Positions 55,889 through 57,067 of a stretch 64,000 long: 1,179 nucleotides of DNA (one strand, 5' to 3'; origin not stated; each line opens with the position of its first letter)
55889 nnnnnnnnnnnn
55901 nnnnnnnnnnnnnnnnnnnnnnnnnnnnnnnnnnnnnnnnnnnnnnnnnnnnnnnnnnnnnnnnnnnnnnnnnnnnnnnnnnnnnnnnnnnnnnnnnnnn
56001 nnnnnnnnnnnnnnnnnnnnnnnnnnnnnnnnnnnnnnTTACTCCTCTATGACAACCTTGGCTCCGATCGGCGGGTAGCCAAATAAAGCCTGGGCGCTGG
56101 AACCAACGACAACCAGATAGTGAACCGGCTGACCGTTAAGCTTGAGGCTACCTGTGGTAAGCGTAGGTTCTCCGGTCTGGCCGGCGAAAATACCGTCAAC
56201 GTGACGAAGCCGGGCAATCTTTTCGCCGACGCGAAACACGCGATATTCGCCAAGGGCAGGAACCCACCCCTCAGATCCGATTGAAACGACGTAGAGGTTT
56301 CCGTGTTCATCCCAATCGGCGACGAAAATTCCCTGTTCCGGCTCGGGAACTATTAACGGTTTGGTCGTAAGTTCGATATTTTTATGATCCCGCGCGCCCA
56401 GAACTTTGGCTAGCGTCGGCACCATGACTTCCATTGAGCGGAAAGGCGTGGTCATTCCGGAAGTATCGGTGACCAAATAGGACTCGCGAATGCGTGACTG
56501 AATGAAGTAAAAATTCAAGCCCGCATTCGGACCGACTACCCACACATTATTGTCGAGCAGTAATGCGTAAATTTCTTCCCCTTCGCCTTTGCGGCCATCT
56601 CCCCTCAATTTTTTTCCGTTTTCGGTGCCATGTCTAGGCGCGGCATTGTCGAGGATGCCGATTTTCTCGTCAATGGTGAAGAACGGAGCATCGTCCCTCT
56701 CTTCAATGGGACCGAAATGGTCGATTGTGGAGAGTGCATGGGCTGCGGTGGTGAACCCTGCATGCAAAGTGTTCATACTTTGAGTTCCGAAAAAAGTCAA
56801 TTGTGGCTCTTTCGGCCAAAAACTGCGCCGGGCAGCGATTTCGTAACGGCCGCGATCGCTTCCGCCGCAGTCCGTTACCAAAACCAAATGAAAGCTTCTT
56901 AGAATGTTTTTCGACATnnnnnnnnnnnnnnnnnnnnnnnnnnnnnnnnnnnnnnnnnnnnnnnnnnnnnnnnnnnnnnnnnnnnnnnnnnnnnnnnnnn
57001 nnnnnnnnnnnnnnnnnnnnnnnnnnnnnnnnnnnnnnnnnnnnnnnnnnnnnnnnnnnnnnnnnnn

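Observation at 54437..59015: tRNA-Glu-adjacent accessory island ending in a large serine recombinase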

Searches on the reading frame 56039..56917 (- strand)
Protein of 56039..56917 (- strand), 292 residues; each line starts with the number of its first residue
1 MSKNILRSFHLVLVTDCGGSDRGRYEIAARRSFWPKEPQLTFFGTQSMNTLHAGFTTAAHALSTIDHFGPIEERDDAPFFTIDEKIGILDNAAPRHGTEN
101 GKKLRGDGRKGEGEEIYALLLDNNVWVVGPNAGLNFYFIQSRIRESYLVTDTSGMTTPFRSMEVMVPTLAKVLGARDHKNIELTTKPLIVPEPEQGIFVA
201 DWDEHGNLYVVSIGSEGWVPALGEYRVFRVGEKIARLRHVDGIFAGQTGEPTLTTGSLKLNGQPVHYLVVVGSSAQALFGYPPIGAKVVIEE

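Call 4: search_protein_families(library=pfam, proteins=[window:56039-56917:-], max_evalue=0.01)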
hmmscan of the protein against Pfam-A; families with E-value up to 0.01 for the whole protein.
window:56039-56917:- (292 aa): 0 families

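Call 5: search_protein_families(library=ncbifam, proteins=[window:56039-56917:-], max_evalue=0.01)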
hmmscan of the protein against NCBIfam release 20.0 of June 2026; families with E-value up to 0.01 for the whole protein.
window:56039-56917:- (292 aa): 0 families

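Call 6: search_protein_families(library=pfam, proteins=[window:56039-56917:-], max_evalue=10)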
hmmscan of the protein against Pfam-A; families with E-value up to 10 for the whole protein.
window:56039-56917:- (292 aa): 0 families

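Call 7: search_solved_structures(query=window:56039-56917:-, max_evalue=10)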
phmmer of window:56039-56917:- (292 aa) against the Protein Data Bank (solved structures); distinct sequences matched with E-value up to 10: 0.

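Call 8: find_homologous_proteins(query=window:56039-56917:-)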
Query window:56039-56917:- (292 aa): 105 proteins with E <= 0.001 among 1152 candidates.
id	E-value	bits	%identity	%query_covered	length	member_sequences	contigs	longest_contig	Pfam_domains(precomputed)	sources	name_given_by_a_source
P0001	6.4e-196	668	100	100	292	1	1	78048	-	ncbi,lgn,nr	ncbi:MAG: hypothetical protein M1383_05020 [Patescibacteria group bacterium]|nr:hypothetical protein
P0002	1.3e-161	555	84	98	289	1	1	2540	-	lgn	-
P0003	3.3e-149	514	79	99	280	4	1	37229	-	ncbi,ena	ncbi:MAG: hypothetical protein AAB410_03280 [Patescibacteria group bacterium]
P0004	6.5e-148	510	79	98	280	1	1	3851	-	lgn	-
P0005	1.1e-144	499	79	98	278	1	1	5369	-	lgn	-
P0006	8.9e-138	477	75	97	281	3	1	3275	-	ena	-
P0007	3.9e-136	471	73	98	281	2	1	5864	-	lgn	-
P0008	1.1e-134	467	73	98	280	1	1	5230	-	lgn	-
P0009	6.1e-132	458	70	98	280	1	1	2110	-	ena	-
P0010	3.6e-131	455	70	98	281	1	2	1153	-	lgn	-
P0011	3.2e-128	445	71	97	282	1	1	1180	-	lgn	-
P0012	1.1e-127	444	70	97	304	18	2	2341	-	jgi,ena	-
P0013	1.3e-127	443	69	98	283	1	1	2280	-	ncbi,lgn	-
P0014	4.4e-124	432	69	97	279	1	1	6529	-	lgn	-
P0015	5.3e-122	425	68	98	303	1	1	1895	-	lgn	-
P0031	1.9e-116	407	65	97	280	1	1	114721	-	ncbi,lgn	-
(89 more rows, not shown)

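Call 10: find_encoding_contigs(protein=window:56039-56917:-, flank=10000, max_places=3)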
Protein window:56039-56917:- (292 aa): 1 contig read that carries it; 1 place shown.
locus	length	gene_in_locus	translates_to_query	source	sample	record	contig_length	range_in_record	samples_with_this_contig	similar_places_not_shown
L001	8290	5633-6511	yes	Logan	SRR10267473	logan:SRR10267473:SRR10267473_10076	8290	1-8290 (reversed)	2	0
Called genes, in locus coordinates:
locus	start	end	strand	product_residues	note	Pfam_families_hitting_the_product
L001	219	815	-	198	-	PF13428:TPR_14 (faint), PF14559:TPR_19 (faint)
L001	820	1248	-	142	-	PF13650:Asp_protease_2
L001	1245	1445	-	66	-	PF18929:DUF5678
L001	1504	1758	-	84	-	-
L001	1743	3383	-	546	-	PF02810:SEC-C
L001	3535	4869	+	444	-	PF00239:Resolvase, PF07508:Recombinase, PF13408:Zn_ribbon_recom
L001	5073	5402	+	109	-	PF07883:Cupin_2, PF05899:Cupin_3 (weak)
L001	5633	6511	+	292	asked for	-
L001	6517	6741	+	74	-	-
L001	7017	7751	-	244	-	-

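Call 11: search_solved_structures(query=A1, max_evalue=10, show_alignments=3)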
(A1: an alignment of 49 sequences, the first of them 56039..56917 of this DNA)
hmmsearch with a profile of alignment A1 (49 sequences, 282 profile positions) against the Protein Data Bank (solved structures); distinct sequences matched with E-value up to 10: 0.

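Call 14: find_encoding_contigs(protein=P0031, flank=8000, max_places=2)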
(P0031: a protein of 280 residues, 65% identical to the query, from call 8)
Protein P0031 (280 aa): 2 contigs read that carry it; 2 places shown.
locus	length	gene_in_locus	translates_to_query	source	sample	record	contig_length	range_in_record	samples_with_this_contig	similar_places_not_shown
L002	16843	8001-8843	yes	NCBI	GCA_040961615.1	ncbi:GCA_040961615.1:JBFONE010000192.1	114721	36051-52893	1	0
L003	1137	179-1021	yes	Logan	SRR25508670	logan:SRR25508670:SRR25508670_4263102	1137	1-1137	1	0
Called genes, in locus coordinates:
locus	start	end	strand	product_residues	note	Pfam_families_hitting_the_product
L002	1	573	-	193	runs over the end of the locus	PF04390:LptE (weak)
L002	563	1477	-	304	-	PF00515:TPR_1 (faint), PF07719:TPR_2 (faint), PF13525:YfiO (faint), PF13174:TPR_6 (faint), PF13181:TPR_8 (faint)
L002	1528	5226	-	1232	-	PF02811:PHP, PF07733:DNA_pol3_alpha, PF17657:DNA_pol3_finger, PF14579:HHH_6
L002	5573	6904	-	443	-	PF07690:MFS_1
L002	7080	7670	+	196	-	-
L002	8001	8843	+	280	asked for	-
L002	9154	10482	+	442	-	PF13393:tRNA-synt_His, PF00587:tRNA-synt_2b, PF03129:HGTP_anticodon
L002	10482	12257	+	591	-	PF01336:tRNA_anti-codon, PF00152:tRNA-synt_2, PF02938:GAD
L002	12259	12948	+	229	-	PF01346:FKBP_N, PF00254:FKBP_C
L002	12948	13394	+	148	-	PF00588:SpoU_methylase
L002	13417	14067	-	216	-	PF14681:UPRTase, PF00156:Pribosyltran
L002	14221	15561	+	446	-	-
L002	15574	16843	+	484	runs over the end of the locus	PF13088:BNR_2 (faint), PF02012:BNR (faint), PF15899:BNR_6 (faint)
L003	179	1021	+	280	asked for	-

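Call 15: find_encoding_contigs(protein=P0003, flank=8000, max_places=2)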
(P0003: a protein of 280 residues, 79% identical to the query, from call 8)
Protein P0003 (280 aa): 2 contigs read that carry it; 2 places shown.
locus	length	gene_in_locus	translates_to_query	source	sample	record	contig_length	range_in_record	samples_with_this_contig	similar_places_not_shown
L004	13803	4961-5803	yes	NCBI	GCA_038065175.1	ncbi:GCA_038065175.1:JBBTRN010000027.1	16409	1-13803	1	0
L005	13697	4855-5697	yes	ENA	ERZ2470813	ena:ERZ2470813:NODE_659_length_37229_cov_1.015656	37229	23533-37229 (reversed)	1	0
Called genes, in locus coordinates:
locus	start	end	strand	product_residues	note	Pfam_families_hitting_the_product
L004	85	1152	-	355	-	PF03951:Gln-synt_N, PF00120:Gln-synt_C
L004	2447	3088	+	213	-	PF02592:Vut_1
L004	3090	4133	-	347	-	PF00294:PfkB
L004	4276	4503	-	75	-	-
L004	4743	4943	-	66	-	-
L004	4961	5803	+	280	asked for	-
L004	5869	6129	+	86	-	-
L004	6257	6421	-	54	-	-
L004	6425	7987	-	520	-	PF14010:PEPcase_2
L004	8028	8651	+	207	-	PF01135:PCMT, PF01189:Methyltr_RsmB-F (weak), PF13847:Methyltransf_31, PF13649:Methyltransf_25 (weak)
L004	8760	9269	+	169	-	-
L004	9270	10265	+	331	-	PF10343:Q_salvage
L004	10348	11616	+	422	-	PF13393:tRNA-synt_His, PF00587:tRNA-synt_2b, PF03129:HGTP_anticodon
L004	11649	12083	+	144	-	PF00293:NUDIX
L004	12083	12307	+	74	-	-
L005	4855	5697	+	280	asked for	-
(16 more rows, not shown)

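Call 18: predict_structure(alignment_id=A1)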
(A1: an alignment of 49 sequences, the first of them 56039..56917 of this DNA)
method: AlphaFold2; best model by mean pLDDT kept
length: 292 residues; sequences in the alignment: 49
mean_pLDDT: 92.6   pTM: 0.91
mean pLDDT of the five models: 92.6, 92.0, 92.0, 91.6, 91.4
residues with pLDDT >= 90: 233; 70-90: 47; 50-70: 12; < 50: 0
segments of 3 or more residues with pLDDT < 50: none
pLDDT, mean of each block of 10 residues (from residue 1): 83 94 97 97 96 98 95 74 93 73 72 88 97 94 97 84 96 97 97 95 98 94 98 98 95 96 95 97 98 86
secondary structure, 60 per line:
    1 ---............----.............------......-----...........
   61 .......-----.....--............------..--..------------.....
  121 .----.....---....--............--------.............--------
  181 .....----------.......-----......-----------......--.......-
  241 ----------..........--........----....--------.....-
elements in order: E4-15 H20-32 E39-44 H50-67 E73-77 E80-91 E116-121 E126-130 H134-137 E143-151 H160-172 E181-185 E196-202 E208-213 E225-230 E233-239 E251-260 E263-270 H275-278 E287-291

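Call 21: fold_search(model_id=the predicted structure, library=pdb)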
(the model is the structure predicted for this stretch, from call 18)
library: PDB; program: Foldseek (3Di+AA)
matches with E <= 10: 669; with E <= 0.001: 35
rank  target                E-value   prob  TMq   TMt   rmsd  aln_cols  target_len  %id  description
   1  2zbv_C                3.9e-13  1.00  0.65  0.72   4.6       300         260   13  Crystal structure of uncharacterized conserved protein from Thermotoga maritima (released 2007-11-13)
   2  2zbu_A                3.9e-13  1.00  0.65  0.71   4.7       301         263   12  Crystal structure of uncharacterized conserved protein from Thermotoga maritima (released 2007-11-13)
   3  2zbv_B                9.6e-13  1.00  0.65  0.72   4.5       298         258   14  Crystal structure of uncharacterized conserved protein from Thermotoga maritima (released 2007-11-13)
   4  22uy_A                4.6e-12  1.00  0.64  0.75   4.0       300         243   14  S-adenosyl-L-methionine hydrolase(MJ1651) mutant-R89A (released 2026-03-18)
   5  2f4n_C                1.5e-11  1.00  0.61  0.73   4.3       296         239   14  Crystal structure of protein MJ1651 from Methanococcus jannaschii DSM 2661, Pfam DUF62 (released 2005-12-06)
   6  22uy_B                2.2e-11  1.00  0.60  0.70   4.5       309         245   14  S-adenosyl-L-methionine hydrolase(MJ1651) mutant-R89A (released 2026-03-18)
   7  2f4n_B                2.5e-11  1.00  0.60  0.72   4.4       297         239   13  Crystal structure of protein MJ1651 from Methanococcus jannaschii DSM 2661, Pfam DUF62 (released 2005-12-06)
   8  2cw5_A                2.7e-11  1.00  0.56  0.67   5.4       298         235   15  Crystal structure of a conserved hypothetical protein from Thermus thermophilus HB8 (released 2005-12-16)
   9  2wr8                  2.8e-11  1.00  0.61  0.67   5.1       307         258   14  Structure of Pyrococcus horikoshii SAM hydroxide adenosyltransferase in complex with SAH (released 2009-09-22)
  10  22uy_C                3.8e-11  1.00  0.52  0.66   5.7       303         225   12  S-adenosyl-L-methionine hydrolase(MJ1651) mutant-R89A (released 2026-03-18)
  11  1wu8_A                4.1e-11  1.00  0.60  0.67   5.2       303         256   14  Crystal structure of project PH0463 from Pyrococcus horikoshii OT3 (released 2005-11-29)
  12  6ryz_A                5.2e-11  1.00  0.62  0.67   5.5       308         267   14  SalL with S-adenosyl methionine (released 2020-04-15)
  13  7ccg                  8.4e-11  1.00  0.61  0.67   5.5       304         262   15  Crystal structure of ClA1, a kind of a chlorinase from soil bacteria (released 2020-09-09)
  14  2f4n_A                8.9e-11  1.00  0.60  0.72   4.5       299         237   13  Crystal structure of protein MJ1651 from Methanococcus jannaschii DSM 2661, Pfam DUF62 (released 2005-12-06)
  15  6rz2_B                1.1e-10  1.00  0.62  0.67   4.6       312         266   12  SalL with Chloroadenosine (released 2020-04-15)
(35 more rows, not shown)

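Call 27: find_related_loci(query=A1, collection=genome_contigs, flank=8000)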
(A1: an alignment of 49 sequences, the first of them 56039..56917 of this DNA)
Query A1 (292 aa) in genome_contigs; peptide patterns used: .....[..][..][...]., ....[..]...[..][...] (x = any residue, [..] = any of these).
46 stretches matched a pattern; 18 encode a relative of the query (tblastn E <= 1e-3); 18 distinct loci.
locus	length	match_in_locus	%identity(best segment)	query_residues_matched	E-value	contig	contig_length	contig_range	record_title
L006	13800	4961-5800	79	5-292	4e-146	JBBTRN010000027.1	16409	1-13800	MAG: Patescibacteria group bacterium isolate H52-bin092_1 H52_bin092_1_000000000027, whole genome shotgun sequence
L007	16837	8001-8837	70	6-291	1e-136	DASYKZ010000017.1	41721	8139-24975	MAG TPA_asm: Candidatus Paceibacterota bacterium isolate SMAG_U4335 k141_1418415, whole genome shotgun sequence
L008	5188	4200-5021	70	10-291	1e-134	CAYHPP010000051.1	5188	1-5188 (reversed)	MAG TPA_asm: uncultured Candidatus Saccharibacteria bacterium isolate ERP119705_co14_552 genome assembly, contig: NODE_3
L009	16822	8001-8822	68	9-291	1e-129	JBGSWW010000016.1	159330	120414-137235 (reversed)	MAG: Pyrinomonadaceae bacterium isolate JTS-RE5 k141_8377395, whole genome shotgun sequence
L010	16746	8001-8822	67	11-292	1e-127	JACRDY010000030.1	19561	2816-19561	MAG: Candidatus Falkowbacteria bacterium isolate NC_groundwater_1685_Pr3_B-0.1um_51_16 SR-2_scaffold_141_1471004, whole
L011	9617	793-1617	65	10-292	6e-125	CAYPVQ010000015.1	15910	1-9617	MAG TPA_asm: uncultured Candidatus Saccharibacteria bacterium isolate SRP269290_co1_862 genome assembly, contig: NODE_49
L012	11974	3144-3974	65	10-292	1e-122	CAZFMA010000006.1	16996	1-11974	MAG TPA_asm: uncultured Candidatus Saccharibacteria bacterium isolate binchicken_co203_568 genome assembly, contig: k141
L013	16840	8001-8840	62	1-292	2e-119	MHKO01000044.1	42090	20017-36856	MAG: Candidatus Komeilibacteria bacterium RIFCSPLOWO2_02_FULL_48_11 rifcsplowo2_02_scaffold_6323, whole genome shotgun s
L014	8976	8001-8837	65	6-292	2e-119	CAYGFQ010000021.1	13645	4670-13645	MAG TPA_asm: uncultured Candidatus Saccharibacteria bacterium isolate ERP113451_co1_89 genome assembly, contig: NODE_534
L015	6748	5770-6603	61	7-292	2e-118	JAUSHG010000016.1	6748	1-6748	MAG: bacterium isolate E14_metabat.bin.176_sub E14_k141_975476, whole genome shotgun sequence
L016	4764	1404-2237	61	7-292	5e-116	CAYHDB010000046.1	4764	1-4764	MAG TPA_asm: uncultured Candidatus Saccharibacteria bacterium isolate ERP119702_co1_281 genome assembly, contig: NODE_27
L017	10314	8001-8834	61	7-292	2e-115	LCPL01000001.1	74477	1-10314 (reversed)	MAG: Parcubacteria group bacterium GW2011_GWC2_48_17 UY29_C0001, whole genome shotgun sequence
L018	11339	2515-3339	61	10-292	8e-114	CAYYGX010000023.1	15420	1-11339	MAG TPA_asm: uncultured Gammaproteobacteria bacterium isolate SRP090828_co2_164 genome assembly, contig: NODE_1290_lengt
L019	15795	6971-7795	60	6-288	5e-106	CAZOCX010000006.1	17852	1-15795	MAG TPA_asm: uncultured Gammaproteobacteria bacterium isolate binchicken_co144_210 genome assembly, contig: NODE_6496_le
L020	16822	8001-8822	58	11-291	7e-104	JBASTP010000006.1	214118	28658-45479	MAG: Patescibacteria group bacterium isolate MFD03232_ilm_asm_bin101 k127_194676, whole genome shotgun sequence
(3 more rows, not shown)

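Call 29: search_protein_representatives(alignment_id=A1)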
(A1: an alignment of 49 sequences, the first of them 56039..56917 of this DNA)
Query: 49 sequences, 282 profile positions. Proteins with E-value up to 0.001 (for the whole library): 110; up to 1e-10: 22; up to 1e-30: 7. The best 110 are listed.
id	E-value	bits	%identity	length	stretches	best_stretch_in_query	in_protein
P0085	9.2e-134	461.8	-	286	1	3-281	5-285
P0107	3.9e-99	348.2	-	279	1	1-280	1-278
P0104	1.1e-87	310.6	-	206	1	6-209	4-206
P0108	3.1e-72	259.9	-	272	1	5-280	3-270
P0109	9.4e-67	241.9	-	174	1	108-281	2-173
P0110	1.7e-39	152.5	-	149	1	1-96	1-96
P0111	2.3e-32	129.1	-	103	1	3-102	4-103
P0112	4.6e-20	88.7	-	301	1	5-279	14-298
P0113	6.2e-17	78.5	-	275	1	74-257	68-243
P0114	1.7e-15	73.7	-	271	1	61-279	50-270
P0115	1.8e-15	73.6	-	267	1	60-279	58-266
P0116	5.5e-15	72.1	-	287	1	7-280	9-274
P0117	1.5e-14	70.6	-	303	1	35-280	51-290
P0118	2.4e-13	66.7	-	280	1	4-279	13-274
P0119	1.5e-12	64.1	-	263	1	5-280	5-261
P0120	4.9e-12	62.4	-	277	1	5-279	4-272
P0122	1.1e-11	61.2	-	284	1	4-279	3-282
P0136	1.8e-09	54.0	-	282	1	4-281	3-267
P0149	2.3e-08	50.4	-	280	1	3-281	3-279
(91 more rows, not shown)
